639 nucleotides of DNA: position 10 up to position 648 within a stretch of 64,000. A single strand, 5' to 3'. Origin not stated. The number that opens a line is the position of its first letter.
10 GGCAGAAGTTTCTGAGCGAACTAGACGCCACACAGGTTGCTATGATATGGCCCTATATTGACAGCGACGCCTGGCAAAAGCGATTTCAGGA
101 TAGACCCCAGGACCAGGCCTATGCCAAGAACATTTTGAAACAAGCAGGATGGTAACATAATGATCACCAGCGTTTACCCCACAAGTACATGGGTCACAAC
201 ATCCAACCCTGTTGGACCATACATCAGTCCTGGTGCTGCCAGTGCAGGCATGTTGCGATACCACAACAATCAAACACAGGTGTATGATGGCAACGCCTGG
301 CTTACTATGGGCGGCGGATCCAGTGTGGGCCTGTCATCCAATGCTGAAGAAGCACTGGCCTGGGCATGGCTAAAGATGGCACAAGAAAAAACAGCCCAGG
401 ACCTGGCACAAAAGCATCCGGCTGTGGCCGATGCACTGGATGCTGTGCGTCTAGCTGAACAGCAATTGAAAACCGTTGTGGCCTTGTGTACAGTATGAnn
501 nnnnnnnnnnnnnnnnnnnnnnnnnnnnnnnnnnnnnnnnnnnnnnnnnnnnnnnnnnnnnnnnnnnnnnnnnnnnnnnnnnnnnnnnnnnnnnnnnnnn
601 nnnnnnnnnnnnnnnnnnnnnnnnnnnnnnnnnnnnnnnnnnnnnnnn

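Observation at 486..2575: AT-rich island: radical-SAM enzyme with an extra N-terminal domain, coupled to an unknown partner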

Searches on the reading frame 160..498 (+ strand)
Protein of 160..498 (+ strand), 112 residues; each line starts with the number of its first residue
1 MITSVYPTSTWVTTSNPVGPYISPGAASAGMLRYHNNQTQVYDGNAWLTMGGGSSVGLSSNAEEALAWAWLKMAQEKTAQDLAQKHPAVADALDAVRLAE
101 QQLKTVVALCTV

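Call 3: search_protein_families(library=pfam, proteins=[window:160-498:+], max_evalue=1)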
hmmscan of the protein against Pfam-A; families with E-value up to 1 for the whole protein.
window:160-498:+ (112 aa): 0 families

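Call 5: search_protein_families(library=phrogs, proteins=[window:160-498:+], max_evalue=0.01)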
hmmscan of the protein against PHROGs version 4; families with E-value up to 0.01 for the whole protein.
window:160-498:+ (112 aa): 2 families
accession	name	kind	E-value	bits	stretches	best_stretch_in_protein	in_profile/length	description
phrog_1325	-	unknown function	0.0052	17.3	1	24-62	53-99/334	-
phrog_18316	-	unknown function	0.0063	17.7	1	45-96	47-98/134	-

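Call 99: search_protein_families(library=padloc, proteins=[window:160-498:+], max_evalue=0.01)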
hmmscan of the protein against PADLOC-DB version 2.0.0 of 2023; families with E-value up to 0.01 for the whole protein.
window:160-498:+ (112 aa): 0 families
